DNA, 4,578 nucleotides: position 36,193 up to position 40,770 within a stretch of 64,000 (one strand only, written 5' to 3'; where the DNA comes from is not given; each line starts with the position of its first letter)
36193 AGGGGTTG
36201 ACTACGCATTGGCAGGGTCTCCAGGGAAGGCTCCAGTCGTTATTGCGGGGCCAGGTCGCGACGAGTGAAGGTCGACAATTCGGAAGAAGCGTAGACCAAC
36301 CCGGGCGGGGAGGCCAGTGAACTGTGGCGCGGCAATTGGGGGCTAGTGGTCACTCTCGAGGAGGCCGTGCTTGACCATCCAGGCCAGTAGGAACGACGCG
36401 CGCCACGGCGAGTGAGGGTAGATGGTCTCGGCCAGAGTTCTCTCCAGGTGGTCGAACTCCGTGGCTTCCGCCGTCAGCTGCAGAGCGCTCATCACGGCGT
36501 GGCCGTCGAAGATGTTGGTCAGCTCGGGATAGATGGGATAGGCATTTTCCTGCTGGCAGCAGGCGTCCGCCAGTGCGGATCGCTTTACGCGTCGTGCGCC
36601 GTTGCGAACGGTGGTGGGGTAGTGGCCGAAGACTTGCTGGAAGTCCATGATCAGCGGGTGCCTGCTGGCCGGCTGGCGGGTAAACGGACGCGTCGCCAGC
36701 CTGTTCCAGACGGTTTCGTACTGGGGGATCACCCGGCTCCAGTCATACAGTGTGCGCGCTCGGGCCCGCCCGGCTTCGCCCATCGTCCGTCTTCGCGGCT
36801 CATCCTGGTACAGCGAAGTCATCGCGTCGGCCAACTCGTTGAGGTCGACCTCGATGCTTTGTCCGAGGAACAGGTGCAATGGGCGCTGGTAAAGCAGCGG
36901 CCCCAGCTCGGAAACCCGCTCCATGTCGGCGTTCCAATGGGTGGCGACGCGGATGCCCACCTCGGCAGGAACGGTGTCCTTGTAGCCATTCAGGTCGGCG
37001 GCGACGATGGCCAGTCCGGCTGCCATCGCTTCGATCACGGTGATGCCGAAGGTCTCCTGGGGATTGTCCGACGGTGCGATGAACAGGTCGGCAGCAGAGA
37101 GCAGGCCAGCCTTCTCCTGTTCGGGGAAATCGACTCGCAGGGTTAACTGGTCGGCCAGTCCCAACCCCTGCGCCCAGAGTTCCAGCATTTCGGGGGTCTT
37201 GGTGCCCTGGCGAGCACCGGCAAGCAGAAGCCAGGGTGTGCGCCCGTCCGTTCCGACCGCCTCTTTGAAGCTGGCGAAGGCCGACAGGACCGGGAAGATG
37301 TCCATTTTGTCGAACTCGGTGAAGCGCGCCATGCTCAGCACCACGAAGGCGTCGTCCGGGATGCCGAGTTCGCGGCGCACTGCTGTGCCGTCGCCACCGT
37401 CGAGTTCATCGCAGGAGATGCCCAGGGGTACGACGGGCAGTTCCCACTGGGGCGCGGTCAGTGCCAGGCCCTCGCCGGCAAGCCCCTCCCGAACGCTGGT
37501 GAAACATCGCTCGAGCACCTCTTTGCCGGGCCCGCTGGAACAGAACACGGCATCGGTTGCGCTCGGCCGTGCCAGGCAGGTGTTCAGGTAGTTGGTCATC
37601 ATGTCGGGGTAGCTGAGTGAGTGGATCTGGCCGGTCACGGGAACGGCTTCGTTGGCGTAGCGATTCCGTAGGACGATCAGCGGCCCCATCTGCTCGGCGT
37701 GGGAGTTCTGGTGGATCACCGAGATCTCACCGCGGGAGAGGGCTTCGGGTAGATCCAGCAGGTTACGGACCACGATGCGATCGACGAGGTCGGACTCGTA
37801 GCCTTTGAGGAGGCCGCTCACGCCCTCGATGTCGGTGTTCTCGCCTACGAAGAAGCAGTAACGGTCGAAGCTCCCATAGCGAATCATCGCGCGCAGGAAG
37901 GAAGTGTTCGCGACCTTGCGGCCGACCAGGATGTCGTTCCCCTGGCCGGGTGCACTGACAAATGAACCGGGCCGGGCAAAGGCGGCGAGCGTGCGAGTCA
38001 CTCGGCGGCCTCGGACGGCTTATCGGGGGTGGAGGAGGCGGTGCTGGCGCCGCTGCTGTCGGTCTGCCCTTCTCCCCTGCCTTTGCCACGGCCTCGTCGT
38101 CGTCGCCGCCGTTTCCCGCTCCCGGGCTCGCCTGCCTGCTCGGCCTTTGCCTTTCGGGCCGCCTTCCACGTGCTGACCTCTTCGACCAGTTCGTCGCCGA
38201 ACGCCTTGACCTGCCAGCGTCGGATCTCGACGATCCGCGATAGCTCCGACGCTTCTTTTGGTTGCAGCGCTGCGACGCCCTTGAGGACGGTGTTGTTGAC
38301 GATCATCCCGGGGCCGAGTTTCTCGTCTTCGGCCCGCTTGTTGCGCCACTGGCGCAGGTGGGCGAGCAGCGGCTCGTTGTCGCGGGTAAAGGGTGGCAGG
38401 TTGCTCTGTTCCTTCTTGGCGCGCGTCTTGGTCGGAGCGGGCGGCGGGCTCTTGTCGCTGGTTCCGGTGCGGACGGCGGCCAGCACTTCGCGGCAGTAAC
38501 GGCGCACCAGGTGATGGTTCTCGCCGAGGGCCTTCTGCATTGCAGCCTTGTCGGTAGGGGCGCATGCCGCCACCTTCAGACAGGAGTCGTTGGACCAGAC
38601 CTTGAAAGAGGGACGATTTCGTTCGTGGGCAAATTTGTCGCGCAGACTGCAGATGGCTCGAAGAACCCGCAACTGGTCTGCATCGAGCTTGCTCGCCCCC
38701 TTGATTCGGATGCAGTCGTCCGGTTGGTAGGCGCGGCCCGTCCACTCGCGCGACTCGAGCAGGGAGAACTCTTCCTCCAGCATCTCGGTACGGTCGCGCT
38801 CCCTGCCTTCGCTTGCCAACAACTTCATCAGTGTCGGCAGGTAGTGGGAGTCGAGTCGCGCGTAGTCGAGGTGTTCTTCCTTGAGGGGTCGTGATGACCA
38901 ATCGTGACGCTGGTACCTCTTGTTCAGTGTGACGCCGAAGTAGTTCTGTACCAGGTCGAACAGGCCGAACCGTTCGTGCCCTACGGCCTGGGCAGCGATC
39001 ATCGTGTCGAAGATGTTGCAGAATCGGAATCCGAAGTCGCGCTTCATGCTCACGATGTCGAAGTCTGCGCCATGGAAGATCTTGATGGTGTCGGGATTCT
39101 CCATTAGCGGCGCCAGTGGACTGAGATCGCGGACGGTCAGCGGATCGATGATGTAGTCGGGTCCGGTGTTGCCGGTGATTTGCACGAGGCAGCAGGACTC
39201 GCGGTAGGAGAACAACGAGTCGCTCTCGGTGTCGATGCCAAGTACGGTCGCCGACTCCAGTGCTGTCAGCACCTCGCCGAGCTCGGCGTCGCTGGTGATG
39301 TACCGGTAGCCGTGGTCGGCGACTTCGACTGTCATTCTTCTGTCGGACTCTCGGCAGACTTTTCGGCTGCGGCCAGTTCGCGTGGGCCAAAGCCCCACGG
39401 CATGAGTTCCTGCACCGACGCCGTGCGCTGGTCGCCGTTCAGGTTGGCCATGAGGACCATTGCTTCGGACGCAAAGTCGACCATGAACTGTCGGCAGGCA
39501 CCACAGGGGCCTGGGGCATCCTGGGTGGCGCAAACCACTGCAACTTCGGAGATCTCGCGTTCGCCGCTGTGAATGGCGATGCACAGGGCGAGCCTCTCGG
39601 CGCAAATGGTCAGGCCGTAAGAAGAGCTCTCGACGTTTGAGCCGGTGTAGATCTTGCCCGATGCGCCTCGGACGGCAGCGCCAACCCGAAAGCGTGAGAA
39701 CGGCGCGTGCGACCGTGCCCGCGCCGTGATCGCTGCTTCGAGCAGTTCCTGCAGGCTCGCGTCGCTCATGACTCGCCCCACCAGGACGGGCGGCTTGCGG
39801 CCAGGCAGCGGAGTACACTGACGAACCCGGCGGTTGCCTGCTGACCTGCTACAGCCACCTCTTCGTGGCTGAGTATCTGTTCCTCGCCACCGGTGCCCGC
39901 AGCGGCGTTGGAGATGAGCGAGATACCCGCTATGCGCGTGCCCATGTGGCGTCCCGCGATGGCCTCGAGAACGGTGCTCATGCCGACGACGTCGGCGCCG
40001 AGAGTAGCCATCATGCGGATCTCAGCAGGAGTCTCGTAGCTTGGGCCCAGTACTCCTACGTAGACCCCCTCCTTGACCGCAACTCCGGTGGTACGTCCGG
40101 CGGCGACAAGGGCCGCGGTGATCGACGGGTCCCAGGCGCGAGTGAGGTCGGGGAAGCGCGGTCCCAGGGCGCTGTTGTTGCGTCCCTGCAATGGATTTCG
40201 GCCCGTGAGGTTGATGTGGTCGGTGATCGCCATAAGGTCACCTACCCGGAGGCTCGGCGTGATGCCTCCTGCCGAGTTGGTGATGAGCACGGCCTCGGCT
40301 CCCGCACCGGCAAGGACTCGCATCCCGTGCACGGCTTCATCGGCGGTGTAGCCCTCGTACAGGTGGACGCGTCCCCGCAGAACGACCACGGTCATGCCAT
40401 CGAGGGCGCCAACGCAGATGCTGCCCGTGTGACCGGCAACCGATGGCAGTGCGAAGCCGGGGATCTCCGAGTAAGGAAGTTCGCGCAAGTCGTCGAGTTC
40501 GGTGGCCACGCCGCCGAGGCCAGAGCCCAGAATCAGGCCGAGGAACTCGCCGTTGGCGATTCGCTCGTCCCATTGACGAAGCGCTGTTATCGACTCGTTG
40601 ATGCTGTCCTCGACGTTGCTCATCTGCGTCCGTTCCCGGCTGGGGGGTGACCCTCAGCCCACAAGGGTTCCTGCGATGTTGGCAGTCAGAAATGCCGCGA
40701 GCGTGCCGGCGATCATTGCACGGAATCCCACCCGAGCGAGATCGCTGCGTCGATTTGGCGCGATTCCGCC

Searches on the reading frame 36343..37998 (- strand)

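Call 45: search_protein_families(library=ncbifam, proteins=[window:36343-37998:-], max_evalue=1e-10)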
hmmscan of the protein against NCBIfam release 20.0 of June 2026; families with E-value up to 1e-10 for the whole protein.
window:36343-37998:- (551 aa): 5 families
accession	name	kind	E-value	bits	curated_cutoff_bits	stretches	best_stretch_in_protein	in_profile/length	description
TIGR03449.1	mycothiol_MshA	equivalog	7.9e-16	57.9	462.5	1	186-358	189-358/406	D-inositol-3-phosphate glycosyltransferase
TIGR03999.1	thiol_BshA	equivalog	2.7e-13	49.6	273.7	0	166-344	148-312/375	N-acetyl-alpha-D-glucosaminyl L-malate synthase BshA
NF053787.1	GlcN_PG_synth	equivalog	3.8e-13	49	480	0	205-361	185-318/361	N-acetylglucosaminyl phosphatidylglycerol synthase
TIGR03088.1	stp2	hypoth_equivalog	1.1e-12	47.7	409.05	0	206-346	183-314/374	TIGR03088 family PEP-CTERM/XrtA system glycosyltransferase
NF038295.1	EPS_HpsP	equivalog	2.6e-12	46.4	550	0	189-335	180-318/388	hormogonium polysaccharide biosynthesis glycosyltransferase HpsP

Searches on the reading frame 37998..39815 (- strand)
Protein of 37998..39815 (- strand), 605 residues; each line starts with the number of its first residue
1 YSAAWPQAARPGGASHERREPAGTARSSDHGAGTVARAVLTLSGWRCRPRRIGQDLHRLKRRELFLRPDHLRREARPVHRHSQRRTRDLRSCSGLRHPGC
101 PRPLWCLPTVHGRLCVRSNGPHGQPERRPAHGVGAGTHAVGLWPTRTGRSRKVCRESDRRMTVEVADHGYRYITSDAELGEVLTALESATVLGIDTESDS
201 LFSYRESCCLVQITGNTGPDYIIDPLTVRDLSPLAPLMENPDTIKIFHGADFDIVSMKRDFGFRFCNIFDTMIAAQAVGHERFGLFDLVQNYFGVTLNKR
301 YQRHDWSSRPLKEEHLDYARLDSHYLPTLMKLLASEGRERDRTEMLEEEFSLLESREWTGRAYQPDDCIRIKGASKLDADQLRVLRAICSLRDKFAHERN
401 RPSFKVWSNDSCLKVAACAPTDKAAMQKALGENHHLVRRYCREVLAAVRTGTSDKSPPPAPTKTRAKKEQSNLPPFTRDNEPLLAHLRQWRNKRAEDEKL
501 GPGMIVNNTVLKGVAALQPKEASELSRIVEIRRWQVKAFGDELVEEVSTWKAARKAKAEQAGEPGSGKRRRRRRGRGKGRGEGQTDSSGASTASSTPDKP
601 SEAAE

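Call 45: search_protein_families(library=ncbifam, proteins=[window:37998-39815:-], max_evalue=1e-10)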
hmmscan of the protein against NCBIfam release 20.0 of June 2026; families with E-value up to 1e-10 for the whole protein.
window:37998-39815:- (605 aa): 5 families
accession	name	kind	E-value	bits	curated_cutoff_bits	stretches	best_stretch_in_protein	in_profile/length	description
TIGR01388.1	rnd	equivalog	6e-55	187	298.95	1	173-454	2-281/363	ribonuclease D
NF008089.0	PRK10829.1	equivalog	6.3e-34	117.6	516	1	170-452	3-283/375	ribonuclease D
NF011539.0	PRK14975.1-3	equivalog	1.3e-24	86.5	640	1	163-354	40-237/628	bifunctional 3'-5' exonuclease/DNA polymerase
NF011540.0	PRK14975.1-4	equivalog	3.5e-18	65.4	601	1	170-336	3-163/576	bifunctional 3'-5' exonuclease/DNA polymerase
TIGR01389.1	recQ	equivalog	5.7e-12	44.9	640.2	0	469-547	511-588/591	DNA helicase RecQ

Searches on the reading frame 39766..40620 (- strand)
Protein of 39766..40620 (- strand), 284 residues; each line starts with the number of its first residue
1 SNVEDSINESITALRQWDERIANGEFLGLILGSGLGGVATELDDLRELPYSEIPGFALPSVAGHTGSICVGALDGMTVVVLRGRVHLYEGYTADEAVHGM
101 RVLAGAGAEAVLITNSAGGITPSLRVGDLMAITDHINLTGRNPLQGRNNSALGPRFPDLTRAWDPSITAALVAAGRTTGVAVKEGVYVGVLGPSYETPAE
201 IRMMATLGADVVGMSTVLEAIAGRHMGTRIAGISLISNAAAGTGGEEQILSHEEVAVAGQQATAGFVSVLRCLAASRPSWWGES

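Call 82: search_protein_families(library=pfam, proteins=[window:39766-40620:-], max_evalue=0.0001)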
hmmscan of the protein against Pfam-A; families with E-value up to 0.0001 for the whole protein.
window:39766-40620:- (284 aa): 1 family
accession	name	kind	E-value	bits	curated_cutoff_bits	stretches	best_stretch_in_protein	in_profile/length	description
PF01048.26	PNP_UDP_1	-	1.4e-48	165.7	25.1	1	31-267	6-228/233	Phosphorylase superfamily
